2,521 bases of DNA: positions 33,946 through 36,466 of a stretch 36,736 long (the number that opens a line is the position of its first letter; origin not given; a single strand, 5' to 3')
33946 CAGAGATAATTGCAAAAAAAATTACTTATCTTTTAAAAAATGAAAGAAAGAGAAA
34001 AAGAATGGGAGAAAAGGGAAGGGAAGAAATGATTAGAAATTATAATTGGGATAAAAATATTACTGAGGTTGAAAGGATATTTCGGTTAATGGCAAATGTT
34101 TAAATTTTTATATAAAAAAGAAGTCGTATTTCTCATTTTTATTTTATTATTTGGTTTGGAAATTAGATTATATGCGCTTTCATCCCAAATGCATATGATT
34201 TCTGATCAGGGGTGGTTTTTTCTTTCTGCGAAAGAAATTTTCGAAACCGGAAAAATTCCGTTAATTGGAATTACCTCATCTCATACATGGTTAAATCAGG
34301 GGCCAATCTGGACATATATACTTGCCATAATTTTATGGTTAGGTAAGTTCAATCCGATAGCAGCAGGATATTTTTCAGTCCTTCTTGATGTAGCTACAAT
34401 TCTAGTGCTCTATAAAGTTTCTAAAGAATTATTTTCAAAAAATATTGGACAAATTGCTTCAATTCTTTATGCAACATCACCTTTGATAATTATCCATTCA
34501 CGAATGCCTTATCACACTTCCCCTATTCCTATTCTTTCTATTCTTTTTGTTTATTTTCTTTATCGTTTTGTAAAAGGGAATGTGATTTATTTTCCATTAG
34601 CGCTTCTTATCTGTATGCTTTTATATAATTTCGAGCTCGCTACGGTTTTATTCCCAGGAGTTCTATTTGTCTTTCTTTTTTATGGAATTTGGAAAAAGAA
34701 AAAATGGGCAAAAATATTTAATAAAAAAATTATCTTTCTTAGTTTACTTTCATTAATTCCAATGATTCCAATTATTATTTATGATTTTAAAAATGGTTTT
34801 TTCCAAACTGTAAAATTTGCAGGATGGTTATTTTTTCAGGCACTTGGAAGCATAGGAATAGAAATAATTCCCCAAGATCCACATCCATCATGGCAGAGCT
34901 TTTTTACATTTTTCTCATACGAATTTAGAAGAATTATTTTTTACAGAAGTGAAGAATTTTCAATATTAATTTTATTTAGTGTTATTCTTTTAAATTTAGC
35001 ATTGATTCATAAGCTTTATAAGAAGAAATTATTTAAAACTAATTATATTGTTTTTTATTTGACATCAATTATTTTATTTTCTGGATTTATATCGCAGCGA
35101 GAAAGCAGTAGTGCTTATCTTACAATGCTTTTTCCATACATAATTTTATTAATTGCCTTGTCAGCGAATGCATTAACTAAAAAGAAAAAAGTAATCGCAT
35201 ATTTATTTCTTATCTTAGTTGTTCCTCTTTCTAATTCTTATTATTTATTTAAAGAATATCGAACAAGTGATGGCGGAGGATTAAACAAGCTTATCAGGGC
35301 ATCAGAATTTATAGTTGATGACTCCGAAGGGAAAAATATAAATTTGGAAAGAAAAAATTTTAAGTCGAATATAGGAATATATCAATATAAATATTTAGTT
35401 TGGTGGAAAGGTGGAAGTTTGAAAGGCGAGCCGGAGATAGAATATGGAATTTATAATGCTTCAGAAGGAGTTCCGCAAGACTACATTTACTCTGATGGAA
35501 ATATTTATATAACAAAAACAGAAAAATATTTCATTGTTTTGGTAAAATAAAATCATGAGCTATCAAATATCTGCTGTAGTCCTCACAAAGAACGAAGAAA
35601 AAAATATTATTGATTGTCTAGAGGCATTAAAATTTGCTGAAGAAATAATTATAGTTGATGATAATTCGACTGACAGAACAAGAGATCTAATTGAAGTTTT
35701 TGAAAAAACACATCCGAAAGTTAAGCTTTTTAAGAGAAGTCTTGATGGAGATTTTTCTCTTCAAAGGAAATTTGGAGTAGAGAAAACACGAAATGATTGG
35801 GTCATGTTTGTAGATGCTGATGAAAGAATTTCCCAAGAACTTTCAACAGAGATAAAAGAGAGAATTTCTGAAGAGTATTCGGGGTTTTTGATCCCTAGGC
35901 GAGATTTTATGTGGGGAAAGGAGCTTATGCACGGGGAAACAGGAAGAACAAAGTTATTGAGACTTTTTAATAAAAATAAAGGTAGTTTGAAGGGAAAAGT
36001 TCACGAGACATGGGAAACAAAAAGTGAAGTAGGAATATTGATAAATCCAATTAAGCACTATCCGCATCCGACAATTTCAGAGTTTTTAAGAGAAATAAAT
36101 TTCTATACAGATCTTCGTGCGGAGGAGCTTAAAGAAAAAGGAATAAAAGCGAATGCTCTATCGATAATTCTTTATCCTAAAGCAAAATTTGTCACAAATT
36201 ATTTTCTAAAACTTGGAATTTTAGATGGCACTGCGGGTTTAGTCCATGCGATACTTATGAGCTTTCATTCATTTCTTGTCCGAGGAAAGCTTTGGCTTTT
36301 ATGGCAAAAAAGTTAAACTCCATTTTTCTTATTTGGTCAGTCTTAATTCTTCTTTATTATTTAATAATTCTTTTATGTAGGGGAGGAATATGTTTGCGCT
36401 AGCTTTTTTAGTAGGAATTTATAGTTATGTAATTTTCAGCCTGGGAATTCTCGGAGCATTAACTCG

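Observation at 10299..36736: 26-kb envelope-glycan locus built from repeated 'cytoplasmic GT2 plus polytopic GT-C-like' modules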

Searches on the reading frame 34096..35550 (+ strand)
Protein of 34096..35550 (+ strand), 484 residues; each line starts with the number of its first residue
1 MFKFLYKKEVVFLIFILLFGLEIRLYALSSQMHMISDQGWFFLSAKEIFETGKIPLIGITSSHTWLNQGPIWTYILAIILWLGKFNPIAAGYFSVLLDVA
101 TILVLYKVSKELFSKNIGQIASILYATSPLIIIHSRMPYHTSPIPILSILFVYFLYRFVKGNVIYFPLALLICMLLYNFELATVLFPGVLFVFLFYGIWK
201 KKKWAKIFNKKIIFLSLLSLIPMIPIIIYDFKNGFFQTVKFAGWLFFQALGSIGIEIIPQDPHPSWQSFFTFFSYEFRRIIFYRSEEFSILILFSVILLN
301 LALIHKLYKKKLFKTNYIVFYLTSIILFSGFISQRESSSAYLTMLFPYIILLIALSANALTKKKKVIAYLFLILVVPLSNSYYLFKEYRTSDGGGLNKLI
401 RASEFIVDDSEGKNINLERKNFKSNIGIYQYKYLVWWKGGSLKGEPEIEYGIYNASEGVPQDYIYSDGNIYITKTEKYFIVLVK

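Call 5: search_protein_families(library=pfam, proteins=[window:34096-35550:+], max_evalue=0.01)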
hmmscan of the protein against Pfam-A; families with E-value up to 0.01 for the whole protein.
window:34096-35550:+ (484 aa): 1 family
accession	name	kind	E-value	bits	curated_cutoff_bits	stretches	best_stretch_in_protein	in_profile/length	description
PF13231.12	PMT_2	-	3e-10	41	26.1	1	68-229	2-160/160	Dolichyl-phosphate-mannose-protein mannosyltransferase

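Call 15: search_protein_families(library=ncbifam, proteins=[window:34096-35550:+], max_evalue=0.01)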
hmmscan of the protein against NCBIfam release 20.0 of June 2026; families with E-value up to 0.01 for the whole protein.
window:34096-35550:+ (484 aa): 0 families

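Call 26: find_encoding_contigs(protein=window:34096-35550:+, flank=10000, max_places=4)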
Protein window:34096-35550:+ (484 aa): no gene with exactly this product is on record in the collection.

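Call 42: find_related_loci(query=window:34096-35550:+, collection=genome_contigs, flank=10000)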
Query window:34096-35550:+ (484 aa) in genome_contigs; peptide patterns used: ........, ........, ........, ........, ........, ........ (x = any residue, [..] = any of these).
156 stretches matched a pattern; 4 encode a relative of the query (tblastn E <= 1e-3); 4 distinct loci.
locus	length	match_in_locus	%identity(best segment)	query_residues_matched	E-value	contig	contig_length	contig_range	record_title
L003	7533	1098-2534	73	5-484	0e+0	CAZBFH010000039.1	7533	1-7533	MAG TPA_asm: uncultured Gammaproteobacteria bacterium isolate SRP342105_co2_162 genome assembly, contig: NODE_10827_leng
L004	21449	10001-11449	69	1-484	0e+0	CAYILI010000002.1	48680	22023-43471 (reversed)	MAG TPA_asm: uncultured Gammaproteobacteria bacterium isolate ERP119705_co22_367 genome assembly, contig: NODE_449_lengt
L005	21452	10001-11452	70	1-484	0e+0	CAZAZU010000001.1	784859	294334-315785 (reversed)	MAG TPA_asm: uncultured Gammaproteobacteria bacterium isolate SRP178908_co1_328 genome assembly, contig: NODE_1_length_7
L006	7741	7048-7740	75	1-231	1e-106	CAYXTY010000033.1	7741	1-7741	MAG TPA_asm: uncultured Gammaproteobacteria bacterium isolate SRP286056_co1_91 genome assembly, contig: NODE_12786_lengt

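Call 45: search_protein_families(library=pfam, proteins=[L005:12197-12928:+, L005:13010-14602:+, L005:14590-15759:+, L005:15734-16729:-, L005:16907-18175:+, L005:18198-19139:+, L005:19169-19822:-, L005:19859-20272:-, L005:20274-21278:-, L005:5823-7430:-], max_evalue=0.001)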
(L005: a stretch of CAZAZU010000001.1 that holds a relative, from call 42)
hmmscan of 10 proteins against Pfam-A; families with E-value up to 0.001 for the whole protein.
L005:12197-12928:+ (243 aa): 7 families
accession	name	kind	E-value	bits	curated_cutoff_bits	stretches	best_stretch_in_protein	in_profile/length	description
PF13489.12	Methyltransf_23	-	7.6e-13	49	27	1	41-181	22-163/164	Methyltransferase domain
PF08242.18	Methyltransf_12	-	1.1e-12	48.9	30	1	46-139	1-98/98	Methyltransferase domain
PF08241.18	Methyltransf_11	-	2.7e-09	38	21.2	1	46-141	1-95/95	Methyltransferase domain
PF13649.12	Methyltransf_25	-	1.6e-08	35.6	27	1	45-137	1-97/97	Methyltransferase domain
PF13847.12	Methyltransf_31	-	8.2e-07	29.3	27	1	44-148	6-116/145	Methyltransferase domain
PF00398.26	RrnaAD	-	0.00012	21.7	24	1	44-97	33-87/263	Ribosomal RNA adenine dimethylase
PF05175.20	MTS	-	0.00047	20.3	23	1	45-166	35-163/170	Methyltransferase small domain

L005:13010-14602:+ (530 aa): 2 families
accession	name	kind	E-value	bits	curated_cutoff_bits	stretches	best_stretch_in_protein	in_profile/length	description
PF13231.12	PMT_2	-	1.4e-13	51.8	26.1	1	134-273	20-159/160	Dolichyl-phosphate-mannose-protein mannosyltransferase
PF11028.14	TMEM260-like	-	3.2e-05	24.2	24.2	1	157-251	80-177/179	Protein O-mannosyl-transferase TMEM260-like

L005:14590-15759:+ (389 aa): 1 family
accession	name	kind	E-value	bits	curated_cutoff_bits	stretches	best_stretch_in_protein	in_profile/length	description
PF04932.20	Wzy_C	-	4.5e-18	65.9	31.7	1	190-327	3-149/149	O-Antigen ligase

L005:15734-16729:- (331 aa): 4 families
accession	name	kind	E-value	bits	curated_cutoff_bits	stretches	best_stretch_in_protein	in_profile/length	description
PF09136.16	Glucodextran_B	-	9.7e-24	83.5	27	2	250-328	1-80/83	Glucodextranase, domain B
PF12733.13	Cadherin-like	-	1.9e-05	25.4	24.2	1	269-331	29-88/89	Cadherin-like beta sandwich domain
PF17936.7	Big_6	-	3.3e-05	24.5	27.6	1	269-324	15-77/83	Bacterial Ig domain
PF19077.6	Big_13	-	0.00049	21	27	0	279-325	43-96/102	Bacterial Ig-like domain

L005:16907-18175:+ (422 aa): 1 family
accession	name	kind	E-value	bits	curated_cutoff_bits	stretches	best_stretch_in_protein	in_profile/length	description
PF02624.21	YcaO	-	1.4e-48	166.4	25.7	1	56-379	3-324/325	YcaO cyclodehydratase, ATP-ad Mg2+-binding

L005:18198-19139:+ (313 aa): 1 family
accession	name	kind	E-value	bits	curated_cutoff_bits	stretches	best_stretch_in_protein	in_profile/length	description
PF13403.11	Hint_2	-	2e-06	28.7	28.4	1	171-221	2-50/147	Hint domain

L005:19169-19822:- (217 aa): 4 families
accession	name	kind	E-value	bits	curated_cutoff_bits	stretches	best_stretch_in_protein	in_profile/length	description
PF13419.12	HAD_2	-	2.6e-28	99.8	23.8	1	5-184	1-178/178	Haloacid dehalogenase-like hydrolase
PF00702.32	Hydrolase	-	2.4e-23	84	26.4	1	2-178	1-191/191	haloacid dehalogenase-like hydrolase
PF13242.12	Hydrolase_like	-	2.2e-09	37.5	22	1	140-209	3-74/75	HAD-hyrolase-like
PF12710.13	HAD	-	8.7e-06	26.7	27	1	5-170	1-184/189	haloacid dehalogenase-like hydrolase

L005:19859-20272:- (137 aa): 1 family
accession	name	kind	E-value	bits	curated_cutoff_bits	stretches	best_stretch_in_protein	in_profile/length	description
PF02823.21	ATP-synt_DE_N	-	1.7e-26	92.4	27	1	3-80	1-79/80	ATP synthase, Delta/Epsilon chain, beta-sandwich domain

L005:20274-21278:- (334 aa): 2 families
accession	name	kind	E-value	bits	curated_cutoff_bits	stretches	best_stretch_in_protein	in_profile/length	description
PF00006.31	ATP-synt_ab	-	2.7e-75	253.1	29.5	1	5-218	1-213/213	ATP synthase alpha/beta family, nucleotide-binding domain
PF22919.1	ATP-synt_VA_C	-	1.3e-19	70.5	24.7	1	223-314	5-99/101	C-terminal domain of V and A type ATP synthase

L005:5823-7430:- (535 aa): 0 families

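Call 71: search_protein_families(library=pfam, proteins=[L005:855-2087:+, L005:3391-4290:+, L005:5171-5809:+, L005:7449-8171:+, L005:8152-8925:-, L004:4238-5119:+, L004:13842-15014:+, L004:15002-15805:-, L004:16069-17601:+, L004:12292-13854:+], max_evalue=0.001)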
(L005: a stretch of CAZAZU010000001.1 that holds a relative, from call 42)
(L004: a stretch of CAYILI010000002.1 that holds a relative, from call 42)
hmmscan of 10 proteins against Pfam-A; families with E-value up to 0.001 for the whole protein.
L005:855-2087:+ (410 aa): 4 families
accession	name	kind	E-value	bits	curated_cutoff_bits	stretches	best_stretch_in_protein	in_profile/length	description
PF01041.23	DegT_DnrJ_EryC1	-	1.9e-78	264.7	19.8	1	35-402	4-358/360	DegT/DnrJ/EryC1/StrS aminotransferase family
PF00155.27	Aminotran_1_2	-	2.6e-11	43.8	19.7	1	60-168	47-171/361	Aminotransferase class I and II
PF01053.26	Cys_Met_Meta_PP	-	1.3e-06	27.7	27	1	59-199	56-195/381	Cys/Met metabolism PLP-dependent enzyme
PF00266.25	Aminotran_5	-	0.00073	19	21.5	0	70-182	61-182/371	Aminotransferase class-V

L005:3391-4290:+ (299 aa): 4 families
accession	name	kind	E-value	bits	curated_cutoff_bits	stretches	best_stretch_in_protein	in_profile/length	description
PF01370.27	Epimerase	-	4.4e-19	69.3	20.9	1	7-224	1-240/240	NAD dependent epimerase/dehydratase family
PF16363.11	GDP_Man_Dehyd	-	7.5e-09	35.9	27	1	8-266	1-291/332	GDP-mannose 4,6 dehydratase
PF04321.23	RmlD_sub_bind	-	9.6e-06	25.3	27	1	6-245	2-235/287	RmlD substrate binding domain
PF13460.12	NAD_binding_10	-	0.00011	22.6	27.2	1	11-161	1-146/184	NAD(P)H-binding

L005:5171-5809:+ (212 aa): 1 family
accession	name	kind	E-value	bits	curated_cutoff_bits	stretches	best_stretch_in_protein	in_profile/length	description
PF13489.12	Methyltransf_23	-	0.00027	21.2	27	1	17-108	12-100/164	Methyltransferase domain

L005:7449-8171:+ (240 aa): 0 families

L005:8152-8925:- (257 aa): 0 families

L004:4238-5119:+ (293 aa): 4 families
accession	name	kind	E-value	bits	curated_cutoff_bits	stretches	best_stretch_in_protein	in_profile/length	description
PF01370.27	Epimerase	-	7.4e-21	75.1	20.9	1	6-222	2-240/240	NAD dependent epimerase/dehydratase family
PF16363.11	GDP_Man_Dehyd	-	1.6e-15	57.9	27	1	6-246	1-273/332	GDP-mannose 4,6 dehydratase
PF04321.23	RmlD_sub_bind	-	8.1e-10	38.7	27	1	4-255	2-247/287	RmlD substrate binding domain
PF01073.25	3Beta_HSD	-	0.00028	20.5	22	1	6-149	1-162/280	3-beta hydroxysteroid dehydrogenase/isomerase family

L004:13842-15014:+ (390 aa): 1 family
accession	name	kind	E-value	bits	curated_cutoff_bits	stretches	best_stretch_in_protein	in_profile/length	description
PF04932.20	Wzy_C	-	2e-17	63.8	31.7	1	189-327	2-149/149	O-Antigen ligase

L004:15002-15805:- (267 aa): 5 families
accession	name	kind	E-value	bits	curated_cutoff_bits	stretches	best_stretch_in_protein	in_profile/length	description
PF09136.16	Glucodextran_B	-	2.2e-23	82.4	27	2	186-262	1-78/83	Glucodextranase, domain B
PF17936.7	Big_6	-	4.9e-05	23.9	27.6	0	206-260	16-77/83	Bacterial Ig domain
PF12733.13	Cadherin-like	-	5.5e-05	24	24.2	0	207-267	31-88/89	Cadherin-like beta sandwich domain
PF17957.7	Big_7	-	0.00025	22.1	24.1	0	186-244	1-67/70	Bacterial Ig domain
PF19077.6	Big_13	-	0.00038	21.3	27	0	214-260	42-94/102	Bacterial Ig-like domain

L004:16069-17601:+ (510 aa): 0 families

L004:12292-13854:+ (520 aa): 1 family
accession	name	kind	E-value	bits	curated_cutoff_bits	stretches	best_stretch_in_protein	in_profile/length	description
PF13231.12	PMT_2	-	1.1e-09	39.2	26.1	1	145-272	31-158/160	Dolichyl-phosphate-mannose-protein mannosyltransferase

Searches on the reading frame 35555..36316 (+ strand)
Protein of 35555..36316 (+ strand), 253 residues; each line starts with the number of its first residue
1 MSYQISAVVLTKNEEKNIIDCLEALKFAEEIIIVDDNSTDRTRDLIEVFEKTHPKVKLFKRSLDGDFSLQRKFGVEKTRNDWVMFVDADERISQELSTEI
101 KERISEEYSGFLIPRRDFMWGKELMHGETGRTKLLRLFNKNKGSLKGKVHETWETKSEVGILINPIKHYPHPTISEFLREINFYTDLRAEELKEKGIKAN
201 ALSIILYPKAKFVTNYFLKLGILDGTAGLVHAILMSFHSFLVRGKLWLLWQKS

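Call 8: search_protein_families(library=pfam, proteins=[window:35555-36316:+], max_evalue=0.01)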
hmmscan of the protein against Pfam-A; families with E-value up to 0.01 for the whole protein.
window:35555-36316:+ (253 aa): 4 families
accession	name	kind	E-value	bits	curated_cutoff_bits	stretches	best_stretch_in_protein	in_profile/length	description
PF00535.33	Glycos_transf_2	-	6e-21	75.5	23.3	1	6-137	1-137/168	Glycosyl transferase family 2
PF13704.12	Glyco_tranf_2_4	-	2.2e-06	28.5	27.5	1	19-91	11-83/98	Glycosyl transferase family 2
PF10111.15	Glyco_tranf_2_2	-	0.00011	22.3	27.3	1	12-95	7-97/276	Glycosyltransferase like family 2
PF07572.17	BCNT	-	0.0062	17.1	22.2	0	75-102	21-47/75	Bucentaur or craniofacial development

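Call 15: search_protein_families(library=ncbifam, proteins=[window:35555-36316:+], max_evalue=0.01)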
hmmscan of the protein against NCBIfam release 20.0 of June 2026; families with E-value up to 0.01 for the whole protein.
window:35555-36316:+ (253 aa): 13 families
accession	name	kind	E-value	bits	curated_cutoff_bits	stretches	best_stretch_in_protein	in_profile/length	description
TIGR04195.1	S_glycosyl_SunS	equivalog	1.3e-13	50.6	350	1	5-151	59-200/421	SunS family peptide S-glycosyltransferase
NF007482.0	PRK10073.1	equivalog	1e-12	47.7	423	1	4-97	7-103/334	glycosyltransferase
TIGR04283.1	glyco_like_mftF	equivalog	9.7e-10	38.4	182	1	5-106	1-99/221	TIGR04283 family arsenosugar biosynthesis glycosyltransferase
NF047683.1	TeichurnBiosyTuaG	equivalog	1.6e-08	34.5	400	1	20-95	26-102/252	teichuronic acid biosynthesis protein TuaG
NF045692.1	OglycostaseCruG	equivalog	3e-08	33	600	1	4-100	42-148/386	2'-O-glycosyltransferase CruG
NF038302.1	EPS_HpsE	equivalog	1.2e-07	31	300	1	15-93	13-100/307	hormogonium polysaccharide biosynthesis glycosyltransferase HpsE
TIGR03937.1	PgaC_IcaA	equivalog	1.9e-07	30.4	422.3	1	4-95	46-141/407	poly-beta-1,6-N-acetyl-D-glucosamine synthase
NF050050.1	ProtGlycPglI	equivalog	8.2e-07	28.7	500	1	25-110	27-114/306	GalNAc(5)-diNAcBac-PP-undecaprenol beta-1,3-glucosyltransferase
TIGR03965.1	mycofact_glyco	equivalog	4e-06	26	280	1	4-90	75-165/467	mycofactocin biosynthesis glycosyltransferase MftF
NF041875.1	EPS_EpsD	equivalog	1.8e-05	24.3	370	1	6-96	2-96/325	exopolysaccharide biosynthesis glycosyltransferase EpsD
NF047588.1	GlcsyltransPgfSStrep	equivalog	0.00082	18.7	500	1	16-108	21-114/308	glycosyltransferase PgfS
NF038299.1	EPS_HpsN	equivalog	0.0013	17.8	425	1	5-96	3-98/317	hormogonium polysaccharide biosynthesis glycosyltransferase HpsN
NF010496.0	PRK13915.1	equivalog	0.0088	15.1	262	0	4-89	32-126/307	glucosyl-3-phosphoglycerate synthase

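Call 25: find_encoding_contigs(protein=window:35555-36316:+, flank=10000, max_places=4)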
Protein window:35555-36316:+ (253 aa): no gene with exactly this product is on record in the collection.
